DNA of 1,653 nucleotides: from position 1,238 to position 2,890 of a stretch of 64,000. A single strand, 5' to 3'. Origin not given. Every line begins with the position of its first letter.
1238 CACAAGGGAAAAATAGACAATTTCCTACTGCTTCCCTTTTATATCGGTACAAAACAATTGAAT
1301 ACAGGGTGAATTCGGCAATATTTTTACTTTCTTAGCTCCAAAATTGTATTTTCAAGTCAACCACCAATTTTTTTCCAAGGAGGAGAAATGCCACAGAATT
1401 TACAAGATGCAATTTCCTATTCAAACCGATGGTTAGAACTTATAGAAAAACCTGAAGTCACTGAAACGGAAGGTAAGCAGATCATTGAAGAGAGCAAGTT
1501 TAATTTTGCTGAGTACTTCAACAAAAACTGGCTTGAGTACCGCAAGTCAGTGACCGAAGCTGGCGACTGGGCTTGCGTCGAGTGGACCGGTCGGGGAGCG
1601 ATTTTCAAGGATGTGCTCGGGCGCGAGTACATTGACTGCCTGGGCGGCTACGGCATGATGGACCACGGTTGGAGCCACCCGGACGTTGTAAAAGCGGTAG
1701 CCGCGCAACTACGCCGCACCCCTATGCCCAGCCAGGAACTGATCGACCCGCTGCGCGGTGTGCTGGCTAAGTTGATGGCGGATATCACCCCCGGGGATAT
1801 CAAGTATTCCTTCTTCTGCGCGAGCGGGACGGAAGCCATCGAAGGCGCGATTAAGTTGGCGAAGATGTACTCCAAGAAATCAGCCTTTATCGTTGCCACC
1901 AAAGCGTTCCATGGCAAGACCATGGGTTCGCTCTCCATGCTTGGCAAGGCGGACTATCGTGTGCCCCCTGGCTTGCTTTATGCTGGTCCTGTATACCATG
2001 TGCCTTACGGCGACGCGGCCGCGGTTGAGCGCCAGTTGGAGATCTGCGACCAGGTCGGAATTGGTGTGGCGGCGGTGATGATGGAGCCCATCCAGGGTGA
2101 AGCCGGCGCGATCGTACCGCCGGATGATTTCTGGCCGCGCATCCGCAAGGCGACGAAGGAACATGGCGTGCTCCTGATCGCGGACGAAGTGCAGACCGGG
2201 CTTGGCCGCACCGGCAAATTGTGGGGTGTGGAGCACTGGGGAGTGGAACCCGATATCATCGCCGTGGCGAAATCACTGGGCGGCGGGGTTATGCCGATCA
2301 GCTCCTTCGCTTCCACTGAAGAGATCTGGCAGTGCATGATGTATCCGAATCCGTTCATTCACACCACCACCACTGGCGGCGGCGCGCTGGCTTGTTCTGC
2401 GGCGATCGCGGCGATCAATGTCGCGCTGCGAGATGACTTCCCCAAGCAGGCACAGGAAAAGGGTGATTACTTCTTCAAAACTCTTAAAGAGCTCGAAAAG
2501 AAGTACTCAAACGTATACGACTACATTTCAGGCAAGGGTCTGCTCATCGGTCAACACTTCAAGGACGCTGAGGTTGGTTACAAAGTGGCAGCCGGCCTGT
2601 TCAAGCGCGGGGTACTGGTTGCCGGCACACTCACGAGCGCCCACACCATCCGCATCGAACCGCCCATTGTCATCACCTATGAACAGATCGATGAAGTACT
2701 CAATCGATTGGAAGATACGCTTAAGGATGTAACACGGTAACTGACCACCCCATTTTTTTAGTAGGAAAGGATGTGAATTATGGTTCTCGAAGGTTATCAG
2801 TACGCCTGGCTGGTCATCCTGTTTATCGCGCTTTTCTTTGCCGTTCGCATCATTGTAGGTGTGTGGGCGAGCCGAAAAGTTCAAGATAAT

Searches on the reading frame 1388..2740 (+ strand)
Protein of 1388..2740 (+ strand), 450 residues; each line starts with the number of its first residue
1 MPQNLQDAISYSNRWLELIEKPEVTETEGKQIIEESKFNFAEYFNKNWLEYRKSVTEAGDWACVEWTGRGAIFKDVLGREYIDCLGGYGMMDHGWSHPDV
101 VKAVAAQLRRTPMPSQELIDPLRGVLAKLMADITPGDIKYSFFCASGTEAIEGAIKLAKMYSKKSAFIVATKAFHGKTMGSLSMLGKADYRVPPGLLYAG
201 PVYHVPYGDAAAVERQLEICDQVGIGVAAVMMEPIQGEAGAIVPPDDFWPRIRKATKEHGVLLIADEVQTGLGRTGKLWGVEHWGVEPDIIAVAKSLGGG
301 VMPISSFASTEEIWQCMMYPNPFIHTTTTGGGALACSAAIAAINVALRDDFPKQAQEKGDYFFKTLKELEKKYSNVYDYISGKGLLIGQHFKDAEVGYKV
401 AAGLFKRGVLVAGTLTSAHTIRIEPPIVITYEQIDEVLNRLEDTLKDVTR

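Call 50: search_protein_families(library=pfam, proteins=[window:1388-2740:+], max_evalue=0.001)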
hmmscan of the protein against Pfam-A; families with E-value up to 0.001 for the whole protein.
window:1388-2740:+ (450 aa): 1 family
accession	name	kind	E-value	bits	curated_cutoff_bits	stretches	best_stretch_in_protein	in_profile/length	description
PF00202.27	Aminotran_3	-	5.1e-93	312.4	30.5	1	67-445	15-403/403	Aminotransferase class-III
